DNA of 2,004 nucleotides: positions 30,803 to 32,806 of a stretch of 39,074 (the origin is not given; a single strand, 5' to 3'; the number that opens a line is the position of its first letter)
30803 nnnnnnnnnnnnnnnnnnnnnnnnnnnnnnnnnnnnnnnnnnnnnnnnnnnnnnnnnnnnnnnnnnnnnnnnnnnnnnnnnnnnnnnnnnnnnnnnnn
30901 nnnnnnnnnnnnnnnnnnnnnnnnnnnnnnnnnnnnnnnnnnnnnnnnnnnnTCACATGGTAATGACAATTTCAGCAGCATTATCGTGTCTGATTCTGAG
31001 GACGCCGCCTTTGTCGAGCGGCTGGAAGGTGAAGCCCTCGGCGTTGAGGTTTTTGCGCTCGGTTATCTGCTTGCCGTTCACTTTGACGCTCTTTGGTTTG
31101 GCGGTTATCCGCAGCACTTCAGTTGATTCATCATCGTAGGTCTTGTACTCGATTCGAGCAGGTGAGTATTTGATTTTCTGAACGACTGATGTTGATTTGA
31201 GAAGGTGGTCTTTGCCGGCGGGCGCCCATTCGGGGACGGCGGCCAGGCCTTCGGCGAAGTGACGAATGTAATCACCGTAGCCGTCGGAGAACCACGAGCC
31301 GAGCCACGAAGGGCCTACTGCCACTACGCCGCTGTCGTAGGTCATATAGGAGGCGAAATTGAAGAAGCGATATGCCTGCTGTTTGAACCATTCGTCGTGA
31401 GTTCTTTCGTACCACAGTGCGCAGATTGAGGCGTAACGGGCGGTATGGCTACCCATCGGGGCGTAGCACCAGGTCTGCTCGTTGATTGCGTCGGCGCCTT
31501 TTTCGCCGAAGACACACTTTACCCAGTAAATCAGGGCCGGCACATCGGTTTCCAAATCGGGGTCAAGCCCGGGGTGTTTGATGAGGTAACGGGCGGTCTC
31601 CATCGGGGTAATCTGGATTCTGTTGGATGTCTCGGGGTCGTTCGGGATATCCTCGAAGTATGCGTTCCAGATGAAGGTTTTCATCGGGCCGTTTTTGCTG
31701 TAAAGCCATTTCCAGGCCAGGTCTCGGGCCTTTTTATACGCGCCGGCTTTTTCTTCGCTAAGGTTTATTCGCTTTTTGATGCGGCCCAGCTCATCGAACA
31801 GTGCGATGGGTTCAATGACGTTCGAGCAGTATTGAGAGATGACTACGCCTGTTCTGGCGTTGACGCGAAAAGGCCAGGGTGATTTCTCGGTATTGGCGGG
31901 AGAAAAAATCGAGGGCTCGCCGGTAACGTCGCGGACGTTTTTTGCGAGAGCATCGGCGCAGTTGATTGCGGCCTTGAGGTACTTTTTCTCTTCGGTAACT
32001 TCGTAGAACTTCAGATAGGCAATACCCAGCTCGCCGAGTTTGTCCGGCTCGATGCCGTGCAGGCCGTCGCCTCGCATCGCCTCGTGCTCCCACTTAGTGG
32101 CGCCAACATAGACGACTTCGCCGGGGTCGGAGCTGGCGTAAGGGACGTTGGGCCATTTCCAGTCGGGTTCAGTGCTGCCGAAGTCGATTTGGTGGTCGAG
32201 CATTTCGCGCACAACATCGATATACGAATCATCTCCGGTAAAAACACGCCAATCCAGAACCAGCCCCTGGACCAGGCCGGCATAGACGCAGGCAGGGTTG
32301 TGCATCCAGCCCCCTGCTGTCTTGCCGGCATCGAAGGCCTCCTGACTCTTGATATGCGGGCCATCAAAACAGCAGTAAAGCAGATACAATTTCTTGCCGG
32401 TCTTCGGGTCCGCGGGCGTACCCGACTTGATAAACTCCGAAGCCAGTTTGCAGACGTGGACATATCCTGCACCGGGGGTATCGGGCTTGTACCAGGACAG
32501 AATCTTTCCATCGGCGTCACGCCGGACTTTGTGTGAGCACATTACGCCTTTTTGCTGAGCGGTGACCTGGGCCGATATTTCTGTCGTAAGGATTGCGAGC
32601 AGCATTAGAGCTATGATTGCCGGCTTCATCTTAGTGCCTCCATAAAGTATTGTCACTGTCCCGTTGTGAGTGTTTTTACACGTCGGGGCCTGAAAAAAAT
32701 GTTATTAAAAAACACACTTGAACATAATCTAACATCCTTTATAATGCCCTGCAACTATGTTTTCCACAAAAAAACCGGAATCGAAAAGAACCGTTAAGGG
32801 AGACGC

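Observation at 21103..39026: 18-kb glycan-utilisation locus with an unusual enzyme mix: candidate uncharacterised catabolic system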

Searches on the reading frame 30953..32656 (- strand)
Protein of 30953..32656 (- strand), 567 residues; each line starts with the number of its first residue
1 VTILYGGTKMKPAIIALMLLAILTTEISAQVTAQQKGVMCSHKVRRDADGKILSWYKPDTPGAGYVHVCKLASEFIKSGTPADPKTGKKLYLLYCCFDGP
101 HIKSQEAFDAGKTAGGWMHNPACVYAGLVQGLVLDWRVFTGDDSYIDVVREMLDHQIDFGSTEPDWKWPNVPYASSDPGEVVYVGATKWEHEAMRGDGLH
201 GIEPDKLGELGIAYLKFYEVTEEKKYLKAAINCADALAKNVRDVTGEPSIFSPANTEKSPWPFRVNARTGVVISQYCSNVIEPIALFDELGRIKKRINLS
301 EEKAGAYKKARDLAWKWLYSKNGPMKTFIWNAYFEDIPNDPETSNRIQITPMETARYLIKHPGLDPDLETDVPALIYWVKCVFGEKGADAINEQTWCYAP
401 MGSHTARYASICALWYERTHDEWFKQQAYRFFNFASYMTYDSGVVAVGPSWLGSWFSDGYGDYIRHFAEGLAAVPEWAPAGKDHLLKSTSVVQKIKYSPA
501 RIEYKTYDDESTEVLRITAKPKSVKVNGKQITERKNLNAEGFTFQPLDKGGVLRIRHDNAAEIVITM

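Call 3: search_protein_families(library=pfam, proteins=[window:30953-32656:-], max_evalue=0.01)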
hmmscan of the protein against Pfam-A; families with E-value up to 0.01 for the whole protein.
window:30953-32656:- (567 aa): 0 families

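Call 7: search_solved_structures(query=window:30953-32656:-, max_evalue=10)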
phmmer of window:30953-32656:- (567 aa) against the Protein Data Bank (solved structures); distinct sequences matched with E-value up to 10: 4.
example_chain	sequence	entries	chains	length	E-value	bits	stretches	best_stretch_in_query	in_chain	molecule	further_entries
7xho_L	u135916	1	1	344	0.22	13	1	377-435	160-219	Centromere protein L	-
7pkn_L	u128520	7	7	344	0.22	13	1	377-435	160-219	Centromere protein L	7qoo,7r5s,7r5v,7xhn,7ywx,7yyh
28op_L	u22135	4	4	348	0.23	13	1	377-435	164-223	Centromere protein L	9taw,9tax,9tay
7oac_A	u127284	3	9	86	0.78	11.2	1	286-331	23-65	General control transcription factor GCN4,conserved hypothetical protein residues 311-335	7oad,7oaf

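Call 9: find_homologous_proteins(query=window:30953-32656:-)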
Query window:30953-32656:- (567 aa): 2486 proteins with E <= 0.001 among 8000 candidates; the best 120 are listed.
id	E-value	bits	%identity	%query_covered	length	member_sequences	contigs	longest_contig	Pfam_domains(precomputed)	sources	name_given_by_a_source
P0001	0.0e+0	1319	100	98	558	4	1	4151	-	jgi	-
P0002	0.0e+0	1055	82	93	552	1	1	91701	-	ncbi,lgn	-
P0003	0.0e+0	1020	74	95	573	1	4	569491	-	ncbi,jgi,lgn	-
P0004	4.1e-294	995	73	97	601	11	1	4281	-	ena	-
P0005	2.2e-292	989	77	93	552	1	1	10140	-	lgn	-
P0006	1.3e-287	973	74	93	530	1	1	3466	-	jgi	jgi:hypothetical protein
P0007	2.0e-278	943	71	97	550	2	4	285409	-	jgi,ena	-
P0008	2.0e-277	939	72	93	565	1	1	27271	-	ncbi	-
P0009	9.9e-276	934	72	93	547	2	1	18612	-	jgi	jgi:hypothetical protein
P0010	6.6e-275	931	69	95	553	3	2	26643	-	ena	-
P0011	1.3e-269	914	67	98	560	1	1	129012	-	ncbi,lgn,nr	ncbi:hypothetical protein JXQ31_08470 [candidate division KSB1 bacterium]|nr:hypothetical protein [c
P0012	5.6e-267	905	68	98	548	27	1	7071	-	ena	-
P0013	2.1e-266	903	69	98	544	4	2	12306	-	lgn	-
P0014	2.6e-265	899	66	98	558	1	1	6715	-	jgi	jgi:hypothetical protein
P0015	5.2e-264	895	70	95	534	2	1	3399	-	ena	-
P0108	2.3e-223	761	56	98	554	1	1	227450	-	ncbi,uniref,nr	ncbi:hypothetical protein [Chryseolinea sp. H1M3-3]|uniref:hypothetical protein n=1 Tax=Chryseolinea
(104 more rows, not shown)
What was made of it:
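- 30953..32629 (-): TorC: secreted (alpha/alpha)6 barrel with a C-terminal beta-sandwich, from a large Pfam-less family. 2486 homologs, all labelled hypothetical (call 9).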

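Call 22: predict_structure(alignment_id=A1)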
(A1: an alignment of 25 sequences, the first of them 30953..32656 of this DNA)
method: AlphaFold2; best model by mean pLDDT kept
length: 567 residues; sequences in the alignment: 25
mean_pLDDT: 84.1   pTM: 0.86
mean pLDDT of the five models: 84.1, 84.1, 83.2, 83.2, 82.7
residues with pLDDT >= 90: 306; 70-90: 161; 50-70: 56; < 50: 44
segments of 3 or more residues with pLDDT < 50: 1-10, 24-35, 193-199, 333-346
pLDDT, mean of each block of 10 residues (from residue 1): 36 67 44 60 91 92 94 94 89 86 90 78 82 96 97 84 66 62 64 47 75 96 96 92 82 82 78 77 94 97 97 93 84 46 52 92 94 93 87 73 91 97 97 94 90 78 90 95 95 97 98 97 97 94 96 96 98
secondary structure, 60 per line:
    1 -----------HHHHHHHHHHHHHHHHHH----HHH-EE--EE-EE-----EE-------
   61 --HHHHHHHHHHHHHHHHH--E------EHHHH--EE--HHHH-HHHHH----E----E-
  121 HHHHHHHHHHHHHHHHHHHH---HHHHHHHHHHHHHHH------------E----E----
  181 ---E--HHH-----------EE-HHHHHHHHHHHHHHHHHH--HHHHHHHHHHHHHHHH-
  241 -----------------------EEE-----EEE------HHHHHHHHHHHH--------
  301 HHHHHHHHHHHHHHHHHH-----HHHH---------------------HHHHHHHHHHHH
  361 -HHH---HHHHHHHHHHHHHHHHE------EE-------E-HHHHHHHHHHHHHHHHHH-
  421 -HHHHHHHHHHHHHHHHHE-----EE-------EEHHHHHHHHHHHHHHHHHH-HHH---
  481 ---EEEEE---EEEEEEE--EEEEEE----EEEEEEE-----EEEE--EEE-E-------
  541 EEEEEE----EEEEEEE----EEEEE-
elements in order: H12-29 H63-79 H90-93 H100-103 H105-109 H121-140 H144-158 H204-221 H224-239 E264-266 E272-274 H281-292 H301-318 H324-327 H349-360 H368-383 H402-419 H422-438 H456-473 E484-488 E492-498 E501-506 E511-517 E523-526 E529-531 E541-546 E551-557 E562-566
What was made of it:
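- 30953..32629 (-): AlphaFold2 pLDDT 84 (call 22).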

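Call 26: fold_search(model_id=the predicted structure, library=pdb)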
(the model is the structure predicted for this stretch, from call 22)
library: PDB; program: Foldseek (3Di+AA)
matches with E <= 10: 745; with E <= 0.001: 74
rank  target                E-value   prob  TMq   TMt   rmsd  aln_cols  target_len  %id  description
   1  2rdy_A                2.2e-05  1.00  0.34  0.26  11.8       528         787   11  Crystal structure of a putative glycoside hydrolase family protein from Bacillus halodurans (released 2007-10-09)
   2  7xdi_F                2.4e-05  1.00  0.27  0.32  13.7       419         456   10  Tail structure of bacteriophage SSV19 (released 2022-08-10)
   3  8h1l_B                3.3e-05  1.00  0.48  0.62   6.1       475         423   10  Crystal structure of glucose-2-epimerase in complex with D-Glucitol from Runella slithyformis Runsl_4512 (released 2023-07-12)
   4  8h1l_C                4.6e-05  1.00  0.48  0.62   6.2       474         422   10  Crystal structure of glucose-2-epimerase in complex with D-Glucitol from Runella slithyformis Runsl_4512 (released 2023-07-12)
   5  8h1l_A                4.6e-05  1.00  0.47  0.60   6.4       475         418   10  Crystal structure of glucose-2-epimerase in complex with D-Glucitol from Runella slithyformis Runsl_4512 (released 2023-07-12)
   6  7w2w                  9.1e-05  1.00  0.36  0.28   8.2       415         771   12  Crystal structure of TxGH116 R786K mutant from Thermoanaerobacterium xylanolyticum with glucose (released 2022-04-06)
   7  4v1s_A                1.0e-04  1.00  0.44  0.65   6.1       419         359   10  Structure of the GH76 alpha-mannanase BT2949 from Bacteroides thetaiotaomicron (released 2015-02-11)
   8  2afa_A                1.0e-04  1.00  0.41  0.54   8.1       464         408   10  Crystal Structure of putative NAG isomerase from Salmonella typhimurium (released 2005-08-16)
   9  8wbu                  1.1e-04  1.00  0.44  0.60   7.8       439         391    9  The crystal structure of circular mannose with mutant H247F of the cellobiose 2-epimerase from Caldicellulosiruptor sacc (released 2023-10-25)
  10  4mu9_B                1.4e-04  1.00  0.44  0.65   6.8       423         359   13  Crystal structure of a putative glycosylhydrolase (BT_3782) from Bacteroides thetaiotaomicron VPI-5482 at 1.89 A resol (released 2013-10-09)
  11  7w2t_B                1.4e-04  1.00  0.36  0.28   8.4       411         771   13  Crystal structure of TxGH116 E730Q mutant from Thermoanaerobacterium xylanolyticum with glucose (released 2022-04-06)
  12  2rgk_A                1.5e-04  1.00  0.40  0.53   8.0       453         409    9  Functional annotation of Escherichia coli yihS-encoded protein (released 2008-08-26)
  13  8h1k                  1.7e-04  1.00  0.48  0.61   6.2       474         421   10  Crystal structure of glucose-2-epimerase from Runella slithyformis Runsl_4512 (released 2023-07-12)
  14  5fjs_B                1.7e-04  1.00  0.35  0.29   8.4       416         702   12  Bacterial beta-glucosidase reveals the structural and functional basis of genetic defects in human glucocerebrosidase  (released 2016-05-11)
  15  4mu9_A                1.8e-04  1.00  0.43  0.64   7.0       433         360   12  Crystal structure of a putative glycosylhydrolase (BT_3782) from Bacteroides thetaiotaomicron VPI-5482 at 1.89 A resol (released 2013-10-09)
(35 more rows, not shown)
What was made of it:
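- A GH95-like protein (my attribution of entry 2rdy) is the top Foldseek hit for Tor (call 26).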

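Call 37: search_solved_structures(query=A1, max_evalue=10, show_alignments=2)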
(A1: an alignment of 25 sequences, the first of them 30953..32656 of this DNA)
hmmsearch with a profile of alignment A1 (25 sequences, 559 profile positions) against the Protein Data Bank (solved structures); distinct sequences matched with E-value up to 10: 10.
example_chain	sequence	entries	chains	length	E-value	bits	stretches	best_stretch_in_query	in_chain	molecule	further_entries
4v1r_A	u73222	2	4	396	0.0023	19.6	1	205-239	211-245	ALPHA-1,6-MANNANASE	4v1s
6u4z_A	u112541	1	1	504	0.0087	17.7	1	206-236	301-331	Alpha-1,6-mannanase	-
6wq1_A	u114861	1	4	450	0.011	17.3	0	203-227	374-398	LanC-like protein 2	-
8d0v_A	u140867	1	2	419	0.33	12.4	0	203-227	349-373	Glutathione S-transferase LANCL1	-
8czk_A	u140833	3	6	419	0.34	12.4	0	203-227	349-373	Glutathione S-transferase LANCL1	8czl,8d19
3e6u_A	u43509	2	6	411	0.38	12.3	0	203-227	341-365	LanC-like protein 1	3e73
9r4p_A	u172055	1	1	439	0.49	11.9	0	205-229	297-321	CtGH76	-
7xwn_A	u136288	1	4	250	1.7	10.1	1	229-284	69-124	Short-chain dehydrogenase/reductase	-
7xwk_A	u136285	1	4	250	1.7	10.1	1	229-284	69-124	Short-chain dehydrogenase/reductase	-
7xwl_A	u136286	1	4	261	1.9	10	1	229-284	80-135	Short-chain dehydrogenase/reductase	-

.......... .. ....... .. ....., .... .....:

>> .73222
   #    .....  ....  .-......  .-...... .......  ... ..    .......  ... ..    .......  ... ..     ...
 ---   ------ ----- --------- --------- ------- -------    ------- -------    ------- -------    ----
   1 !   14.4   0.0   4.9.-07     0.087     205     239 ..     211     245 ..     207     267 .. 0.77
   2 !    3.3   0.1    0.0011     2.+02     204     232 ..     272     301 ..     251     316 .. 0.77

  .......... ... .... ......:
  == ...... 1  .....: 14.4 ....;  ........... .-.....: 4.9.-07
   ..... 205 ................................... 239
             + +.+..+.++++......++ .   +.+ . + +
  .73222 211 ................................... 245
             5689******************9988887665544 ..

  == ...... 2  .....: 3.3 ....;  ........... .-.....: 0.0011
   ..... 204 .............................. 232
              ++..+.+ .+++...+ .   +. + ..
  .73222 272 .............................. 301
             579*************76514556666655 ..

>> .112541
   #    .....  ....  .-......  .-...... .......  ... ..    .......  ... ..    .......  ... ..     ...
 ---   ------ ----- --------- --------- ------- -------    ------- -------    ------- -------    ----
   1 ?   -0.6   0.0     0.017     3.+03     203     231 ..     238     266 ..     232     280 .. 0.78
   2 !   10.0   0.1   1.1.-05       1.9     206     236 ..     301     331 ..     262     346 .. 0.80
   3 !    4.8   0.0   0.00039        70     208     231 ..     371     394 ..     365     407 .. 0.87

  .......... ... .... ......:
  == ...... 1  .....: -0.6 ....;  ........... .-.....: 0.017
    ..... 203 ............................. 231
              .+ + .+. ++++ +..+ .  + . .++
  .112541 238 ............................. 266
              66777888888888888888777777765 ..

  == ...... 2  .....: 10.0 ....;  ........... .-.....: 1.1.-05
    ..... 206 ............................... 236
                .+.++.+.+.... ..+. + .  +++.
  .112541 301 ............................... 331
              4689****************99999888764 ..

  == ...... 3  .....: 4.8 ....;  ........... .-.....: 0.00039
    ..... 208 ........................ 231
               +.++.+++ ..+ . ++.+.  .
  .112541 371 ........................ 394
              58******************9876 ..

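Call 43: search_protein_families(library=ncbifam, proteins=[window:30953-32656:-], max_evalue=0.001)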
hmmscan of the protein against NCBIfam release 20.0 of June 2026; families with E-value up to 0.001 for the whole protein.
window:30953-32656:- (567 aa): 0 families

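Call 61: find_encoding_contigs(protein=P0108, flank=10000, max_places=1)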
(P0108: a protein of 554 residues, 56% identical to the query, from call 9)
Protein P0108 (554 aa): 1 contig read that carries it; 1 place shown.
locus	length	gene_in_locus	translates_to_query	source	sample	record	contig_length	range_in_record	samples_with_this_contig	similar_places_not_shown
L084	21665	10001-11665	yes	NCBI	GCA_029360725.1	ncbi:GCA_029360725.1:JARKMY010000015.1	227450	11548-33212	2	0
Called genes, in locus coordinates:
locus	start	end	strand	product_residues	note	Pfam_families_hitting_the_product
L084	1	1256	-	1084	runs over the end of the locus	PF13620:CarboxypepD_reg, PF13715:CarbopepD_reg_2, PF07715:Plug, PF00593:TonB_dep_Rec_b-barrel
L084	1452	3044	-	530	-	PF00474:SSF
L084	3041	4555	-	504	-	PF00370:FGGY_N, PF01869:BcrAD_BadFG (faint), PF02782:FGGY_C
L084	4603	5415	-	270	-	PF01791:DeoC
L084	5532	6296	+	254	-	PF08220:HTH_DeoR, PF00455:DeoRC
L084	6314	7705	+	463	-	PF00202:Aminotran_3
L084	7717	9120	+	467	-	PF02952:Fucose_iso_C (weak)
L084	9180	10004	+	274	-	PF01791:DeoC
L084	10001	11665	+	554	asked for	-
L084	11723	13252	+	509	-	PF20254:DMFA2_C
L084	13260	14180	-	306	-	PF07285:DUF1444 (weak)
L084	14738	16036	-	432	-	PF00144:Beta-lactamase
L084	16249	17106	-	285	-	PF12844:HTH_19 (weak), PF13560:HTH_31, PF01381:HTH_3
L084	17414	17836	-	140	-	PF08327:AHSA1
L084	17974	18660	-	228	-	PF01872:RibD_C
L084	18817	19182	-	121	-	-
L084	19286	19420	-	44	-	-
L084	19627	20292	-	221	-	PF00574:CLP_protease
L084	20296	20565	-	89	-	-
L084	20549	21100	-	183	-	-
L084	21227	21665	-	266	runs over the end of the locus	PF09335:VTT_dom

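Call 62: find_encoding_contigs(protein=P0011, flank=10000, max_places=1)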
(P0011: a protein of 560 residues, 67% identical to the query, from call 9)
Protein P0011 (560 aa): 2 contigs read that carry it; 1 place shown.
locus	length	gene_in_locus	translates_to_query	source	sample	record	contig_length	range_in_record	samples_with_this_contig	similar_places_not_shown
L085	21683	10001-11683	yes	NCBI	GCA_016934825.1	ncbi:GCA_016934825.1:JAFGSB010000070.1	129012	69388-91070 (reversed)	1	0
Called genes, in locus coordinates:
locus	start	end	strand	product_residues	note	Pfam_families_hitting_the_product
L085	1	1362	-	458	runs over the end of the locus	PF01408:GFO_IDH_MocA, PF22725:GFO_IDH_MocA_C3 (faint), PF19051:GFO_IDH_MocA_C2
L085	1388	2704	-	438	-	PF01408:GFO_IDH_MocA, PF19051:GFO_IDH_MocA_C2, PF22725:GFO_IDH_MocA_C3 (faint)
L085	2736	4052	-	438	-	PF01408:GFO_IDH_MocA, PF19051:GFO_IDH_MocA_C2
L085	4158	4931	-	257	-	PF03781:FGE-sulfatase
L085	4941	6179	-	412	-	PF01408:GFO_IDH_MocA, PF22725:GFO_IDH_MocA_C3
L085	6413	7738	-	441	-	PF01408:GFO_IDH_MocA, PF19051:GFO_IDH_MocA_C2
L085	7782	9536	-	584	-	PF06283:ThuA, PF01261:AP_endonuc_2 (weak)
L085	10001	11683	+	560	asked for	-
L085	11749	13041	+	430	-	-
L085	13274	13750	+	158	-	PF01797:Y1_Tnp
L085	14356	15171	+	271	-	PF03781:FGE-sulfatase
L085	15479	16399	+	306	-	PF24400:DUF7544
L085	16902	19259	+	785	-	-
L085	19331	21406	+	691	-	PF05935:Arylsulfotrans, PF18962:Por_Secre_tail (faint), PF14269:Arylsulfotran_2, PF13860:FlgD_ig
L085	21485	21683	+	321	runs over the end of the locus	PF00480:ROK, PF01869:BcrAD_BadFG (faint)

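Call 63: find_encoding_contigs(protein=P0003, flank=10000, max_places=1)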
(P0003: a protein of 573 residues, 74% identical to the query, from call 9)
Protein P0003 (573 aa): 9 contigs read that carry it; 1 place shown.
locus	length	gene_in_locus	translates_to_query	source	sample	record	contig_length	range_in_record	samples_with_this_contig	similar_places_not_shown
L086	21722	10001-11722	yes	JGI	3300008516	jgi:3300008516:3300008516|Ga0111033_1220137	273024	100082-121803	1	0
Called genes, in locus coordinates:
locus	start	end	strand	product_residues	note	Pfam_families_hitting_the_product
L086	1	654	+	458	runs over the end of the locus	-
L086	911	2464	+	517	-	PF09822:ABC_transp_aux (faint), PF14258:DUF4350 (weak), PF27016:TCAF_N (faint)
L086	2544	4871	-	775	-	-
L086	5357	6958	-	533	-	PF00474:SSF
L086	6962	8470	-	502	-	PF00370:FGGY_N, PF02782:FGGY_C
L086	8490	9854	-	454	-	-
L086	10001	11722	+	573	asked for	-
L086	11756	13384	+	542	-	-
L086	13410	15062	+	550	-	-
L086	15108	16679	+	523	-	-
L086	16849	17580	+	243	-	-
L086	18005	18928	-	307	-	PF02311:AraC_binding, PF00165:HTH_AraC, PF12833:HTH_18, PF00165:HTH_AraC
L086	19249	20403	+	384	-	PF01408:GFO_IDH_MocA, PF22725:GFO_IDH_MocA_C3, PF02894:GFO_IDH_MocA_C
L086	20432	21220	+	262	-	PF01261:AP_endonuc_2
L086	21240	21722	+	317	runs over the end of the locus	PF00676:E1_dh, PF00456:Transketolase_N (weak), PF02775:TPP_enzyme_C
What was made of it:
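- The Tor-isomerase-kinase module exists without DAC625 in L084, and in L086 without DAC625, an aminotransferase or an aldolase within the 10-kb flanks (calls 61, 63). Tor, isomerase, kinase and SSS occur without DAC625 and without an aminotransferase within the flanks in L086 (call 63).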

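Call 69: search_protein_families(library=pfam, alignment_id=A1, max_evalue=1)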
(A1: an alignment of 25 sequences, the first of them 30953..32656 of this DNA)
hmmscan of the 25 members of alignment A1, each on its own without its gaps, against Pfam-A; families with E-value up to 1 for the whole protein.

A. member 1, window:30953-32656:- (567 aa): 1 family
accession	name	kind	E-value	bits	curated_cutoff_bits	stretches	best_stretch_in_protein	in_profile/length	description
PF12733.13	Cadherin-like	-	0.17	12.8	24.2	1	487-534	2-52/89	Cadherin-like beta sandwich domain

B. families by the number of members that match (of 25 scanned): 9 families
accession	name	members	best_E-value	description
PF07944.18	Beta-AFase-like_GH127_cat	10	5.8e-05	Beta-L-arabinofuranosidase, GH127 catalytic domain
PF06662.19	C5-epim_C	6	0.0005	D-glucuronyl C5-epimerase C-terminus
PF03663.20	Glyco_hydro_76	4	0.00076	Glycosyl hydrolase family 76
PF23526.1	AprA_N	2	0.035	AprA N-terminal domain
PF01507.26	PAPS_reduct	2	0.11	Phosphoadenosine phosphosulfate reductase domain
PF13956.11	Ibs_toxin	1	0.00087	Toxin Ibs, type I toxin-antitoxin system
PF25528.1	DUF7917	1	0.065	Domain of unknown function (DUF7917)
PF12733.13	Cadherin-like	1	0.17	Cadherin-like beta sandwich domain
PF22489.1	BACOVA_N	1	0.17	BACOVA_00430, N-terminal domain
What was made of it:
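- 30953..32629 (-): 10 of 25 family members weakly hit the GH127 catalytic domain (call 69).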
